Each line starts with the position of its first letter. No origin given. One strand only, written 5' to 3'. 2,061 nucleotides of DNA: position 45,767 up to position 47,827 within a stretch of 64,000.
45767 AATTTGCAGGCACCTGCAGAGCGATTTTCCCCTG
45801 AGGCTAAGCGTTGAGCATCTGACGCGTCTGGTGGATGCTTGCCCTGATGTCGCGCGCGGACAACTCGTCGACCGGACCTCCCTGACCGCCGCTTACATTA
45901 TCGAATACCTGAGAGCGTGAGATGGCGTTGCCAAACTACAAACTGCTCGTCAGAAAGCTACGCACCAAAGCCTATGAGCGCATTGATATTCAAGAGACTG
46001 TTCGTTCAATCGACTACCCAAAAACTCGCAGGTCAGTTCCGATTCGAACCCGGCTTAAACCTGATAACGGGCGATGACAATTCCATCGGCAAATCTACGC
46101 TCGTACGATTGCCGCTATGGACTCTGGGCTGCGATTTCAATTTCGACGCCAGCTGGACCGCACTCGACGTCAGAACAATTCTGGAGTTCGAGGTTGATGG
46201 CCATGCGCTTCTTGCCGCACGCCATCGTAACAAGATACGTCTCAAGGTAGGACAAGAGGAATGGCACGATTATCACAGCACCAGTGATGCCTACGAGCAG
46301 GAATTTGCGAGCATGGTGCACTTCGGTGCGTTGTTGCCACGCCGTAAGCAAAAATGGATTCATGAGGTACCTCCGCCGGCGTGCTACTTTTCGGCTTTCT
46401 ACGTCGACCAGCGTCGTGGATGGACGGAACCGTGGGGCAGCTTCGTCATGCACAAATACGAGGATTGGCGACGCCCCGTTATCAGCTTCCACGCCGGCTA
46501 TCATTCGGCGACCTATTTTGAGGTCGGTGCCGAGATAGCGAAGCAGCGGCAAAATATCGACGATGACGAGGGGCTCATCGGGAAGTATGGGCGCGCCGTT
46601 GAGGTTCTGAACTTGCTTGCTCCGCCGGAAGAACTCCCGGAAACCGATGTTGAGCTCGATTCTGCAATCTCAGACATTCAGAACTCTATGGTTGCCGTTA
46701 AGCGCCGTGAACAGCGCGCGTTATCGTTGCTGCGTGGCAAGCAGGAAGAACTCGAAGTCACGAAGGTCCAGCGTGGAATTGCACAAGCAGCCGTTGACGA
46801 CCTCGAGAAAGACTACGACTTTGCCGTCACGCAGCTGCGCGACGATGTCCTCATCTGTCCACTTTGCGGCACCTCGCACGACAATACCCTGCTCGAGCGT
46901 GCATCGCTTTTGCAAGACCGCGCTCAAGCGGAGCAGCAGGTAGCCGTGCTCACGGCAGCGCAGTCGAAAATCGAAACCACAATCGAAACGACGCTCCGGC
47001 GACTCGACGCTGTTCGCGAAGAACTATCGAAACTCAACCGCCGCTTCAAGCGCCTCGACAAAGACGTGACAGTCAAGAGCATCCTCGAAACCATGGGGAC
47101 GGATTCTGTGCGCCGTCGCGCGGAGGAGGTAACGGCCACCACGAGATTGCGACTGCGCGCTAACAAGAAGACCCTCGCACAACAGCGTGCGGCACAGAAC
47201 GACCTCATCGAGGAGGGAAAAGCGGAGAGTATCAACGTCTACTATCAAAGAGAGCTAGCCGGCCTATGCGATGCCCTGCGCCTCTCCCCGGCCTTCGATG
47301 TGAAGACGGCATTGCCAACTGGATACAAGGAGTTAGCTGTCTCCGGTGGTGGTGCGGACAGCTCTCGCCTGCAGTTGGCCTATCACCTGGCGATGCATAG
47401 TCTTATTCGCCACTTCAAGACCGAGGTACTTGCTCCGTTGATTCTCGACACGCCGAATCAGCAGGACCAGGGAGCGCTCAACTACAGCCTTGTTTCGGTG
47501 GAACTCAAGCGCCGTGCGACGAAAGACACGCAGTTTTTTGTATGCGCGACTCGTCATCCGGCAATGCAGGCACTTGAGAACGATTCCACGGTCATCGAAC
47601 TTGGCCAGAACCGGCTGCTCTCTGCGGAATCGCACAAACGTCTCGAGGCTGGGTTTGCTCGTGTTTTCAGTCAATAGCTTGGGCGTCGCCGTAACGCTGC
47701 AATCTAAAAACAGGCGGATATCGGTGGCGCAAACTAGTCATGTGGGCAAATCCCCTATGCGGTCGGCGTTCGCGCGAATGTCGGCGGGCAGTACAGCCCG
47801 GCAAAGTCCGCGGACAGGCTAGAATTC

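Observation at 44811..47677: Cap4-nuclease + SMC/Rad50-like ATPase pair (Lamassu/ABC-3C-like) with a CPLCG at the coiled-coil apex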

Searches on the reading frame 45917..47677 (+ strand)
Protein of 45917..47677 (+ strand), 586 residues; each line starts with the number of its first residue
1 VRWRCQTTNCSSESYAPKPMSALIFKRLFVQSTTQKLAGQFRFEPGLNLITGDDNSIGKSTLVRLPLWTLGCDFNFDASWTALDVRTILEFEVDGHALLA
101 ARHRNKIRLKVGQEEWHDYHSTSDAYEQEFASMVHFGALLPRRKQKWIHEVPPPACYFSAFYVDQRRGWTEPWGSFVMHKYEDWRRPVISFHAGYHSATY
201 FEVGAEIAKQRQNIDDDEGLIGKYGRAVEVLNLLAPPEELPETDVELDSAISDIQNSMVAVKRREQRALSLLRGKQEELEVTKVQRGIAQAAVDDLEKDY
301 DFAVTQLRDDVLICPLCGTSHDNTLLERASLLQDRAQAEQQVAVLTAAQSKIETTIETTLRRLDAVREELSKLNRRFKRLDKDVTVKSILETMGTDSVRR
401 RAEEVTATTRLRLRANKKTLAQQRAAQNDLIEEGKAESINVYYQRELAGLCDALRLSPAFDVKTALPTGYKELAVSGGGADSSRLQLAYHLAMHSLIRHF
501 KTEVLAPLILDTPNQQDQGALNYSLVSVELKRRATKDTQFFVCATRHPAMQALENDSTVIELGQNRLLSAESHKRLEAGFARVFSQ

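Call 3: search_protein_families(library=pfam, proteins=[window:45917-47677:+], max_evalue=0.01)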
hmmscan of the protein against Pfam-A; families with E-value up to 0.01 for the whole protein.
window:45917-47677:+ (586 aa): 1 family
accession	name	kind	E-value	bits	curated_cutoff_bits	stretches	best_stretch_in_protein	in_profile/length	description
PF06060.18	Mesothelin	-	0.004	15.9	25.8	1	334-475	218-353/624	Mesothelin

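Call 4: search_protein_families(library=padloc, proteins=[window:45917-47677:+], max_evalue=0.01)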
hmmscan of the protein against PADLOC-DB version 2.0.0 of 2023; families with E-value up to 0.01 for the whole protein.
window:45917-47677:+ (586 aa): 23 families
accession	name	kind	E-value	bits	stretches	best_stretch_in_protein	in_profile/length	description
PDLC00257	LmuB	-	2.3e-189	628.9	1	20-584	1-568/571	AAA ATPase domain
PDLC03860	LmuB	-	1.3e-100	335.6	1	20-577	1-553/565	-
PDLC00258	LmuB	-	9.4e-87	289.8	1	20-384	1-359/376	AAA ATPase domain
PDLC00249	LmuB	-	2e-83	279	1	20-579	1-553/565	AAA ATPase domain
PDLC00251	LmuB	-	4.8e-55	185.3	1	23-573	8-540/556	AAA ATPase domain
PDLC00256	LmuB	-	2.7e-46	156.5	1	20-571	1-546/563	AAA ATPase domain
PDLC00254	LmuB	-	2.4e-45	153.3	1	20-574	1-549/563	AAA ATPase domain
PDLC00253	LmuB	-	1.2e-42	144.2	1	20-577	1-547/567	AAA ATPase domain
PDLC00255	LmuB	-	3.2e-40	136.4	2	20-211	1-194/550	AAA ATPase domain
PDLC03859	LmuB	-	3.7e-27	93.8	1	26-516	6-551/611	-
PDLC00252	LmuB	-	9.6e-22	75.4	1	23-576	3-546/554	AAA ATPase domain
PDLC03863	LmuB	-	3.1e-19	67.1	2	156-563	147-596/610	-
PDLC00250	LmuB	-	1.1e-17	61.9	1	21-569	3-543/582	AAA ATPase domain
PDLC04663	PDC-M46B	-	6.6e-14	49.8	1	35-170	11-132/483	-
PDLC00262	LmuB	-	7.8e-10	36.2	2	479-521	489-531/588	AAA ATPase domain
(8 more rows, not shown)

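Call 6: search_solved_structures(query=window:45974-47677:+, max_evalue=0.01, show_alignments=2)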
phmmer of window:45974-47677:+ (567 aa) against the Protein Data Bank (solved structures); distinct sequences matched with E-value up to 0.01: 1.
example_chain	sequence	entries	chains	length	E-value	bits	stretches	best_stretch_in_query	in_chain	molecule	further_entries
9ux7_A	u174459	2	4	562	3.4e-05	25.8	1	16-492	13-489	Lamassu protein LmuB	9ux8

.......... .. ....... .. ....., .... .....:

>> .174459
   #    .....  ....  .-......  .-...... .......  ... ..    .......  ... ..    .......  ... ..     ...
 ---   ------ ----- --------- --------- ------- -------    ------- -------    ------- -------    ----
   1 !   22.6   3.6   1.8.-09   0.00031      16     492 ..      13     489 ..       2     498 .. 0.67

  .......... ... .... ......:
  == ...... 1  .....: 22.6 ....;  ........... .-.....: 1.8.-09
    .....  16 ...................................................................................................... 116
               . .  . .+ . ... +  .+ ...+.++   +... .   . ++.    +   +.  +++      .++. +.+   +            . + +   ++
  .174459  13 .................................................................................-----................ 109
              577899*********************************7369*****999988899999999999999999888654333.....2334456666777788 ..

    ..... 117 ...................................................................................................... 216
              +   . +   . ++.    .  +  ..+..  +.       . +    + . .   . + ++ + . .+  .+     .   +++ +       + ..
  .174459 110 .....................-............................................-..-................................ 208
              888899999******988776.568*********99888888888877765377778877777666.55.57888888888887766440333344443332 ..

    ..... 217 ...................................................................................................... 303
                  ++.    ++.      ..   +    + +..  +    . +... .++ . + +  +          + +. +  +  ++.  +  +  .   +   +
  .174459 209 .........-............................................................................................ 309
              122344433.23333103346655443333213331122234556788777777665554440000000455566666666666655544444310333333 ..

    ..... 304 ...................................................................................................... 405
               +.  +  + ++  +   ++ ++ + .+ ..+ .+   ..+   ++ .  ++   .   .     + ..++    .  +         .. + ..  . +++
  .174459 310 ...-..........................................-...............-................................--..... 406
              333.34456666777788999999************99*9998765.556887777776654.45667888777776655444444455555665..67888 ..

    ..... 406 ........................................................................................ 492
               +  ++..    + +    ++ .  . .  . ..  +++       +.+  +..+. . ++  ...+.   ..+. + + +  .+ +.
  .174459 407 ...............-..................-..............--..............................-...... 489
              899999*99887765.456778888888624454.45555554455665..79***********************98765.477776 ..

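Call 11: search_protein_families(library=ncbifam, proteins=[window:45917-47677:+], max_evalue=0.01)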
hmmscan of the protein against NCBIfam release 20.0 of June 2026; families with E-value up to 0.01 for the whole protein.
window:45917-47677:+ (586 aa): 0 families

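Call 12: find_homologous_proteins(query=window:45974-47677:+, max_evalue=0.00001)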
Query window:45974-47677:+ (567 aa): 41 proteins with E <= 0.00001 among 8000 candidates.
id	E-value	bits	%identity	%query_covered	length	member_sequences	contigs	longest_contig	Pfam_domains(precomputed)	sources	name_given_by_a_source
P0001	0.0e+0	1270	100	100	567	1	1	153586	-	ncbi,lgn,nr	ncbi:hypothetical protein EPN42_15830 [bacterium]|nr:MAG: hypothetical protein EPN42_15830 [bacteriu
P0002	0.0e+0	1113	87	100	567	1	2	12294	-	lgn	-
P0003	0.0e+0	1095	86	100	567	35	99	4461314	-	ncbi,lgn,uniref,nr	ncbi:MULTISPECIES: hypothetical protein [Burkholderia cepacia complex]|uniref:Uncharacterized protei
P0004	0.0e+0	1080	84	100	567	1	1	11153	-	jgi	jgi:hypothetical protein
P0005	0.0e+0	1027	80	100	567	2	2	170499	-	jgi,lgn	jgi:hypothetical protein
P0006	5.1e-291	984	77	100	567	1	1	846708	-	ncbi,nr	ncbi:hypothetical protein J2785_000336 [Burkholderia ambifaria]|nr:hypothetical protein [Burkholderi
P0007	4.8e-248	842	67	100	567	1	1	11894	-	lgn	-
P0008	8.7e-244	828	66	99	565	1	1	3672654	-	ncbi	-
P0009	7.3e-242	822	65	100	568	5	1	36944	-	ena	-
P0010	2.5e-236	803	64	100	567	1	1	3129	-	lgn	-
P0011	3.2e-233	793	63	100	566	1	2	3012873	-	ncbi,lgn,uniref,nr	ncbi:hypothetical protein P9239_18990 [Caballeronia sp. LZ062]|uniref:hypothetical protein n=1 Tax=u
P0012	2.8e-227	774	63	100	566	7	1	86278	-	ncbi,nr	ncbi:hypothetical protein BTH42_00220 [Burkholderia sp. SRS-W-2-2016]|nr:hypothetical protein BTH42_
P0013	5.4e-227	773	62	100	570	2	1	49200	-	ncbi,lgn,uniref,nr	ncbi:hypothetical protein [Pandoraea communis]|uniref:hypothetical protein n=1 Tax=Pandoraea communi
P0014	7.0e-226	769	63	100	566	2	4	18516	-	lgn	-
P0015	7.7e-226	769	62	100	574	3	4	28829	-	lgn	-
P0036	3.7e-81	291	30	99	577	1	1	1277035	-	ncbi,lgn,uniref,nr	ncbi:hypothetical protein I5466_03015 [Citrobacter koseri]|uniref:hypothetical protein n=1 Tax=Citro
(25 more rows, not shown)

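Call 26: find_encoding_contigs(protein=P0003, flank=6000, max_places=4)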
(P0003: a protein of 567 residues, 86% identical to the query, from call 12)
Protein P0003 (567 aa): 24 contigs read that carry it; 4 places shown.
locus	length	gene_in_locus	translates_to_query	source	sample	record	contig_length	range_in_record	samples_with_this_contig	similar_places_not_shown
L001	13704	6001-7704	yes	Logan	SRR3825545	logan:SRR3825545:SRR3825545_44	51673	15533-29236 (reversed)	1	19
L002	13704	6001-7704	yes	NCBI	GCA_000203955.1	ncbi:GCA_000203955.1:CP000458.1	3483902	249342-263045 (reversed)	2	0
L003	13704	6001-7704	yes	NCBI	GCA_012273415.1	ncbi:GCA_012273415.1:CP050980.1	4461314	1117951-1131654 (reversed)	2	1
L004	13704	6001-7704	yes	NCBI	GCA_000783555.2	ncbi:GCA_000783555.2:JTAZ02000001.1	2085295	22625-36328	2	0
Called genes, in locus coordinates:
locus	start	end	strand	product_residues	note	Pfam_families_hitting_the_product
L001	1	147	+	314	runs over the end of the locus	-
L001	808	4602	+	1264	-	PF13289:SIR2_2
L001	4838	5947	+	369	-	PF14130:Cap4_nuclease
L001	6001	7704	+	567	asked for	-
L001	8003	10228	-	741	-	-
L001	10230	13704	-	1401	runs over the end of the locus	PF00270:DEAD (faint), PF00271:Helicase_C (weak)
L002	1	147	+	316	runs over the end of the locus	-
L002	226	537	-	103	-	-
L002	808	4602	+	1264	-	PF13289:SIR2_2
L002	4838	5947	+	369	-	PF14130:Cap4_nuclease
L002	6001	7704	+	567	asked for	-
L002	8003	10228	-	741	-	-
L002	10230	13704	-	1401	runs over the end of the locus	PF00270:DEAD (faint), PF00271:Helicase_C (weak)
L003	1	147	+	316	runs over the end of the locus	-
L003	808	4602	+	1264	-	PF13289:SIR2_2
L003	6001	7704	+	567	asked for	-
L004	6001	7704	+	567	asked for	-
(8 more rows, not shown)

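Call 27: find_encoding_contigs(protein=P0036, flank=6000, max_places=3)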
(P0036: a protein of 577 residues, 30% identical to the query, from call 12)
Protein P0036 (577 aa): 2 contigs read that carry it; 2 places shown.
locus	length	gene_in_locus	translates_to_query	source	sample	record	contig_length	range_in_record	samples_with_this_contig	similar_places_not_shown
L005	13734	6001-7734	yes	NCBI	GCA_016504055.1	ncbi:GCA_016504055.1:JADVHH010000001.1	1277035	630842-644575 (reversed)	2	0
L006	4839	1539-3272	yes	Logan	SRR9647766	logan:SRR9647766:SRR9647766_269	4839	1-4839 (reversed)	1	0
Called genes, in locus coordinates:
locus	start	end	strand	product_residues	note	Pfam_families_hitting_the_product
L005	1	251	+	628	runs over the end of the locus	-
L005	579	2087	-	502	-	PF03389:MobA_MobL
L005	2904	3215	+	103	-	PF06412:TraD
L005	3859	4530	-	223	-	-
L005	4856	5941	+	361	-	PF14130:Cap4_nuclease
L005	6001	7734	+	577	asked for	-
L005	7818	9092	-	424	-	PF13356:Arm-DNA-bind_3, PF22022:Phage_int_M, PF00589:Phage_integrase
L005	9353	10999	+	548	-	PF01554:MatE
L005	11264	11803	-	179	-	PF09831:DUF2058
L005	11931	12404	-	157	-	PF00313:CSD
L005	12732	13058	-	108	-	PF01638:HxlR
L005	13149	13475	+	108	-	PF12680:SnoaL_2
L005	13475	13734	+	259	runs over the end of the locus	PF00106:adh_short, PF01370:Epimerase (weak), PF13561:adh_short_C2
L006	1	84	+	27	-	?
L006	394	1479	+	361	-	PF14130:Cap4_nuclease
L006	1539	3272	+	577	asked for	-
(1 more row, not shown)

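Call 29: predict_structure(alignment_id=A1)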
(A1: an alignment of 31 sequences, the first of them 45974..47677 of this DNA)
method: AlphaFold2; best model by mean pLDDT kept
length: 567 residues; sequences in the alignment: 31
mean_pLDDT: 85.0   pTM: 0.73
mean pLDDT of the five models: 85.0, 82.2, 81.3, 81.0, 80.5
residues with pLDDT >= 90: 298; 70-90: 193; 50-70: 49; < 50: 27
segments of 3 or more residues with pLDDT < 50: 219-232, 359-366
pLDDT, mean of each block of 10 residues (from residue 1): 92 91 94 81 94 87 90 93 94 92 89 95 91 94 86 84 90 96 96 95 88 63 42 56 80 89 92 91 79 68 78 91 94 93 86 63 47 72 91 95 96 95 96 88 90 68 84 95 94 62 75 91 86 86 79 92 84
secondary structure, 60 per line:
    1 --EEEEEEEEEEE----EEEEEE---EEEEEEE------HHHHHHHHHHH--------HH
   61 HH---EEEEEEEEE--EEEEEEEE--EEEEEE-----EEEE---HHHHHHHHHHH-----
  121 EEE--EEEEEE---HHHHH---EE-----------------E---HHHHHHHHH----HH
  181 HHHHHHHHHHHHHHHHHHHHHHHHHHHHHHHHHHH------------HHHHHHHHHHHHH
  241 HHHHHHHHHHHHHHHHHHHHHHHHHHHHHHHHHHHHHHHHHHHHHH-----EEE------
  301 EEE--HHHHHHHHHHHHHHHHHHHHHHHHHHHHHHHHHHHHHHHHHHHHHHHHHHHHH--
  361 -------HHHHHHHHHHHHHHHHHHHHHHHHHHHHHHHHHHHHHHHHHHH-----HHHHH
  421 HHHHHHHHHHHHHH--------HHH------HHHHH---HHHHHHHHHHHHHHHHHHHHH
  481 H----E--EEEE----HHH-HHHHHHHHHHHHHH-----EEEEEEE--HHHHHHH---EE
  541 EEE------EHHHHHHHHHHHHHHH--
elements in order: E3-13 E18-23 E27-33 H40-50 H59-62 E66-74 E77-84 E87-92 E98-101 H105-115 E121-123 E126-131 H135-139 H166-174 H179-215 H228-286 E292-294 E301-303 H306-358 H368-410 H416-434 H452-456 H460-481 E489-492 H501-514 E520-526 H529-535 E539-543 H551-565

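Call 32: fold_search(model_id=the predicted structure, library=pdb)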
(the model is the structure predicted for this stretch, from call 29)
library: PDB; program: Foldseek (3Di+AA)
matches with E <= 10: 916; with E <= 0.001: 97
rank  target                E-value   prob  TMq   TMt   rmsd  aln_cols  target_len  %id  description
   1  9ux7_A                7.1e-20  1.00  0.50  0.51  26.7       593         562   17  CryoEM Structure of LmuAB-DNA complex (released 2026-03-25)
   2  9a6c_A                1.5e-15  1.00  0.39  0.38  16.3       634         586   13  Integrative model of YYDD-YYDB by crosslinking MS and deep learning (released 2024-09-18)
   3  9hqx_B                1.5e-14  1.00  0.43  0.39  18.2       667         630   14  Salmonella enterica Lamassu LmuACB bound to DNA duplex (released 2025-10-01)
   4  9hqu_A                2.3e-14  1.00  0.43  0.39  18.0       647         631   12  Salmonella enterica Lamassu LmuACB in nuclease sequestration state (released 2025-10-01)
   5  9uxh_F                1.6e-13  1.00  0.47  0.41  15.8       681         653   12  type II Lamassu, LmuACB with DNA (released 2026-03-25)
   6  9hqu_B                3.8e-12  1.00  0.46  0.42  22.8       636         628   12  Salmonella enterica Lamassu LmuACB in nuclease sequestration state (released 2025-10-01)
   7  3auy_A                7.9e-10  1.00  0.33  0.49  22.0       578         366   11  Crystal structure of Rad50 bound to ADP (released 2011-05-25)
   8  5xei                  8.8e-10  1.00  0.33  0.36  33.6       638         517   12  Crystal structure of the Smc head domain with a coiled coil and joint derived from Pyrococcus yayanosii (released 2017-06-07)
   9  9nyg_B                2.4e-09  1.00  0.45  0.45  14.7       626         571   14  LmuABC-DNA (released 2025-12-17)
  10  3auy_B                5.9e-09  1.00  0.33  0.49  19.5       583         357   11  Crystal structure of Rad50 bound to ADP (released 2011-05-25)
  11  7zr1_D                7.2e-09  1.00  0.35  0.26  75.7       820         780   11  Chaetomium thermophilum Mre11-Rad50-Nbs1 complex bound to ATPyS (composite structure) (released 2023-01-11)
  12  7zr1_C                2.1e-08  1.00  0.30  0.22  74.1       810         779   11  Chaetomium thermophilum Mre11-Rad50-Nbs1 complex bound to ATPyS (composite structure) (released 2023-01-11)
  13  6qpq_A                2.2e-08  1.00  0.30  0.41  22.3       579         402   12  The structure of the cohesin head module elucidates the mechanism of ring opening (released 2020-02-05)
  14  8i4w_B                3.7e-08  1.00  0.31  0.38  20.9       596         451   11  Cryo-EM structure of 5-subunit Smc5/6 head region (released 2024-06-26)
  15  7yzp_C                6.6e-08  1.00  0.32  0.40  28.5       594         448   14  Hairpin-bound state of the E. coli Mre11-Rad50 (SbcCD) head complex bound to ADP and a DNA hairpin (released 2022-08-17)
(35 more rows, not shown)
